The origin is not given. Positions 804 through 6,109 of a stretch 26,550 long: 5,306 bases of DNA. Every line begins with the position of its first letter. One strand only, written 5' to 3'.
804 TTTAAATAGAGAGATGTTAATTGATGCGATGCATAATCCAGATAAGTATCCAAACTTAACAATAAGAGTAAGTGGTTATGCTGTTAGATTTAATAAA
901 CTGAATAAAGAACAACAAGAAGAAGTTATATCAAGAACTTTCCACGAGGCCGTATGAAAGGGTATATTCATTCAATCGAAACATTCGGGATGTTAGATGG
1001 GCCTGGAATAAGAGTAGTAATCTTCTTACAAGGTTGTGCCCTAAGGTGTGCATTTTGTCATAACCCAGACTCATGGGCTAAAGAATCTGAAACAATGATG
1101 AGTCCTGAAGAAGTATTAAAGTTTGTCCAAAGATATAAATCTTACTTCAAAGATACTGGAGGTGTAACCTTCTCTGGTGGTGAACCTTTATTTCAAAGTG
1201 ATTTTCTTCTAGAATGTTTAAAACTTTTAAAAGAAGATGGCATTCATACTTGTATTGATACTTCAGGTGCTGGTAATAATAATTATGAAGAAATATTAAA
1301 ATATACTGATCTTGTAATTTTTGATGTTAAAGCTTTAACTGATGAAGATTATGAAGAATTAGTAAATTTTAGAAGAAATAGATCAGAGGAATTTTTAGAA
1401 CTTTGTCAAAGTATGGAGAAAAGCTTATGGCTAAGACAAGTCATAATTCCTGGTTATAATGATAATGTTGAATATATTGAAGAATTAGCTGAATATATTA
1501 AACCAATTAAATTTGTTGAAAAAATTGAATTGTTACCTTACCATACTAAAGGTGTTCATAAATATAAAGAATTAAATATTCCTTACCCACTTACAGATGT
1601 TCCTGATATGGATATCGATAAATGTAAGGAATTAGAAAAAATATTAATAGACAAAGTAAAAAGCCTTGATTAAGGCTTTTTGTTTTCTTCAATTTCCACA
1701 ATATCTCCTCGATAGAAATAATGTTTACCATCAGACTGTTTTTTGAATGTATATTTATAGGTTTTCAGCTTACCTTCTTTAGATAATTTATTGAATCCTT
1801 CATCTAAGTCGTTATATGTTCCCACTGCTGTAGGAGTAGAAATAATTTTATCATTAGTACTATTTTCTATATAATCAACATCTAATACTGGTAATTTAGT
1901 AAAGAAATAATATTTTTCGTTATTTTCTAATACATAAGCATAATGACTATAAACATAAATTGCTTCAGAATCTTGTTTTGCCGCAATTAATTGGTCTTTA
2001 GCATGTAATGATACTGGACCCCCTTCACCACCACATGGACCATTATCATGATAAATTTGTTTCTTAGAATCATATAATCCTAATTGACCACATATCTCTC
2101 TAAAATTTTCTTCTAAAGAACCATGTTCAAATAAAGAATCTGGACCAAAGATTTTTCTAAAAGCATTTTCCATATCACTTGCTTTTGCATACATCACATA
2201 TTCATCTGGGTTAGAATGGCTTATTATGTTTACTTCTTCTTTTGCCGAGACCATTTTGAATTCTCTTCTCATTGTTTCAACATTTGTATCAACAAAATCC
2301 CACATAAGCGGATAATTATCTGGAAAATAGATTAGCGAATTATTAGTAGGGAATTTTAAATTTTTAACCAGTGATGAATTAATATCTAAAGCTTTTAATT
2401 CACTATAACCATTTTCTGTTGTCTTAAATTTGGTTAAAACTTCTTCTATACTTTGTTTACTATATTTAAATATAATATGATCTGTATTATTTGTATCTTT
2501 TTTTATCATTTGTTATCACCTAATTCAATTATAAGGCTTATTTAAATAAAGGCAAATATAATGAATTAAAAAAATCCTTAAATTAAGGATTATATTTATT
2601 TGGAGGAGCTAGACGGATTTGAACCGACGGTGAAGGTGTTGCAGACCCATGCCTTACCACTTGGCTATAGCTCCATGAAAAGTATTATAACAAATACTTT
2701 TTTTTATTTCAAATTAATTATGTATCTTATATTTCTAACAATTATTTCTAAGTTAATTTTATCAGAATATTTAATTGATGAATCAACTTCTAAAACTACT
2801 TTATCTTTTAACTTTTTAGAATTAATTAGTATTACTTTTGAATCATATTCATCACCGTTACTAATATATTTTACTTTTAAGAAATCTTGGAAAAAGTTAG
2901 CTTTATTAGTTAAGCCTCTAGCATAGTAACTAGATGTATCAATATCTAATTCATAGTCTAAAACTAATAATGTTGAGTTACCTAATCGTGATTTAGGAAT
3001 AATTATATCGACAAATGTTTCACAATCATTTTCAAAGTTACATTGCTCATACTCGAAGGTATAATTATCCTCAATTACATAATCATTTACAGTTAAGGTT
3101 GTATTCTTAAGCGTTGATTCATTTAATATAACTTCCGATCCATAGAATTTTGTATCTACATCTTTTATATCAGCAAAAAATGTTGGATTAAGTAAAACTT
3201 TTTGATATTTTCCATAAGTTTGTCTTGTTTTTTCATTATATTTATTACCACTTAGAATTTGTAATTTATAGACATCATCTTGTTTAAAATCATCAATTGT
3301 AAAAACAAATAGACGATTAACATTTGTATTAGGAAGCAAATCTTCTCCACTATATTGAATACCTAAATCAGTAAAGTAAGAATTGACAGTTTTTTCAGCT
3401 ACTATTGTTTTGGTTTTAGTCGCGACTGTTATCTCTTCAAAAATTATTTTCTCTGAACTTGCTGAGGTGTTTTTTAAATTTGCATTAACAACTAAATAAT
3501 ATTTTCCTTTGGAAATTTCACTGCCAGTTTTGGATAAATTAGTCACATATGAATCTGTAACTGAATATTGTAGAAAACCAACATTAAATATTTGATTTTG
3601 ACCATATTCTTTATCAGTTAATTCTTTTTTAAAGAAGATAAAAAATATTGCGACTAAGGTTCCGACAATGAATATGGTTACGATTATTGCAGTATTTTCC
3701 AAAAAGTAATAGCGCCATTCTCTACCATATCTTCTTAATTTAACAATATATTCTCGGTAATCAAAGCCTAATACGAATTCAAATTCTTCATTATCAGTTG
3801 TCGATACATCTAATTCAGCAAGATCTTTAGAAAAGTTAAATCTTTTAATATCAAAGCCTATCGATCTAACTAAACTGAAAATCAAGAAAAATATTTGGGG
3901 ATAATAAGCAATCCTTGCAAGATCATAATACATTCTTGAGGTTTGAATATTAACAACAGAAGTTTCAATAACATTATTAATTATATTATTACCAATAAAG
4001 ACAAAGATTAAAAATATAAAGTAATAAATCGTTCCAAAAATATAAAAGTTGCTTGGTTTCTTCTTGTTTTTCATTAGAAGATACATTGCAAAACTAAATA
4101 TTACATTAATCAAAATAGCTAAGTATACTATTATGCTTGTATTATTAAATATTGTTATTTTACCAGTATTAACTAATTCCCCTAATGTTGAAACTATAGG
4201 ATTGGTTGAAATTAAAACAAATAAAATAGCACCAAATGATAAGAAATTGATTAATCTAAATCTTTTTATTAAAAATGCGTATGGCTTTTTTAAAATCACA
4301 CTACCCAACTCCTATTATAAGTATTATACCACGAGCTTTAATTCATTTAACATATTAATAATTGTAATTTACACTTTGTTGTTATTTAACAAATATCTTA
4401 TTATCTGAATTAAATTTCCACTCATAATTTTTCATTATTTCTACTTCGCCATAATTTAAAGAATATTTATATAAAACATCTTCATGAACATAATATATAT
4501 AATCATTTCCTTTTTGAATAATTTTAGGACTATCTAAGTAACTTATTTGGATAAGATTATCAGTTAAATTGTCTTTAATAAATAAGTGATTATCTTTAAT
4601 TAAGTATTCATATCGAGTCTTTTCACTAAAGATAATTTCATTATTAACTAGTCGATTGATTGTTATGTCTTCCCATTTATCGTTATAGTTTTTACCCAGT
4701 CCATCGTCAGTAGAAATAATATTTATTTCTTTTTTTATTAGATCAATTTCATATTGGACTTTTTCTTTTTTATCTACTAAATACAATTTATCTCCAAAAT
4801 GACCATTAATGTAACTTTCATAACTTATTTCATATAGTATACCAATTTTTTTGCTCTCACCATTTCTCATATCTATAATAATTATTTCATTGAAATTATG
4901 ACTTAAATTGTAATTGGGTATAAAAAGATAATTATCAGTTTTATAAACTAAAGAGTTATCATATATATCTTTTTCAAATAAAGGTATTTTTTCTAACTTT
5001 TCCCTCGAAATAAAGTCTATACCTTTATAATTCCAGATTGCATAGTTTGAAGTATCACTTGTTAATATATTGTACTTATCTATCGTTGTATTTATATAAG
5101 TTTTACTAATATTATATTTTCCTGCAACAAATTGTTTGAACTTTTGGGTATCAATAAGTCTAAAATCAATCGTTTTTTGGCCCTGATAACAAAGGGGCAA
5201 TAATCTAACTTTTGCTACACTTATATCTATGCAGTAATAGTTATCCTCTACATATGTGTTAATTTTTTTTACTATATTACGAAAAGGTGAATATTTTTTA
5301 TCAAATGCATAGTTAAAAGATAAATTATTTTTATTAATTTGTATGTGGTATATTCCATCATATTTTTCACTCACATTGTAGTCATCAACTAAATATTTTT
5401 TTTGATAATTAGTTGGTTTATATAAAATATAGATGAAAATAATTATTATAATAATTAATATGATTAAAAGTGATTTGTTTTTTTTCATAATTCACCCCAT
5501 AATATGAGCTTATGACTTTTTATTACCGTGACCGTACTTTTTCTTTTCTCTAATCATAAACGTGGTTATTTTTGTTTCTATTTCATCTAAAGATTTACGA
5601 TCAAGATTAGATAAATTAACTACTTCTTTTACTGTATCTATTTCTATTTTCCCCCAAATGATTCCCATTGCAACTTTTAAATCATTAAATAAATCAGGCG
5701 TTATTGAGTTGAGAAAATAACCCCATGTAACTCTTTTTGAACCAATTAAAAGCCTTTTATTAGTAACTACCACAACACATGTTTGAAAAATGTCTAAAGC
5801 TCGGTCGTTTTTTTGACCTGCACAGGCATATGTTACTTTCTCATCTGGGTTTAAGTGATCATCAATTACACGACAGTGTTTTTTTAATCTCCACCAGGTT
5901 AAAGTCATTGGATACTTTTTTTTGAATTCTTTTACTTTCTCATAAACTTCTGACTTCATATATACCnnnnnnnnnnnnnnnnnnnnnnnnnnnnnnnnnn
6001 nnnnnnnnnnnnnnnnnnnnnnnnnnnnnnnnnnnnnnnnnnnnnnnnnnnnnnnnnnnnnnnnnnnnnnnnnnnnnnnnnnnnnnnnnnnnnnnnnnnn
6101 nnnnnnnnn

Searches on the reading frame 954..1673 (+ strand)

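Call 13: search_protein_families(library=pfam, proteins=[window:954-1673:+])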
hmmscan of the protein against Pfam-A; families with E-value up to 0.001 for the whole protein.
window:954-1673:+ (239 aa): 2 families
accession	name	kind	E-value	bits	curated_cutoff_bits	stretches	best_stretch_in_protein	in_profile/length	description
PF04055.27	Radical_SAM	-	1.5e-25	90.7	29.5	1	22-181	1-165/166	Radical SAM superfamily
PF13353.11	Fer4_12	-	2.6e-18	67.1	22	1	14-131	1-121/137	4Fe-4S single cluster domain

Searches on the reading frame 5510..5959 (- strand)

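Call 13: search_protein_families(library=pfam, proteins=[window:5510-5959:-])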
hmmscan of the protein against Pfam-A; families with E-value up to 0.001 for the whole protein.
window:5510-5959:- (149 aa): 1 family
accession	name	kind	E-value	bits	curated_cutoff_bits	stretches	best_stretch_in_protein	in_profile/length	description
PF14470.12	bPH_3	-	2.6e-10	41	23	1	36-131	1-93/95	Bacterial PH domain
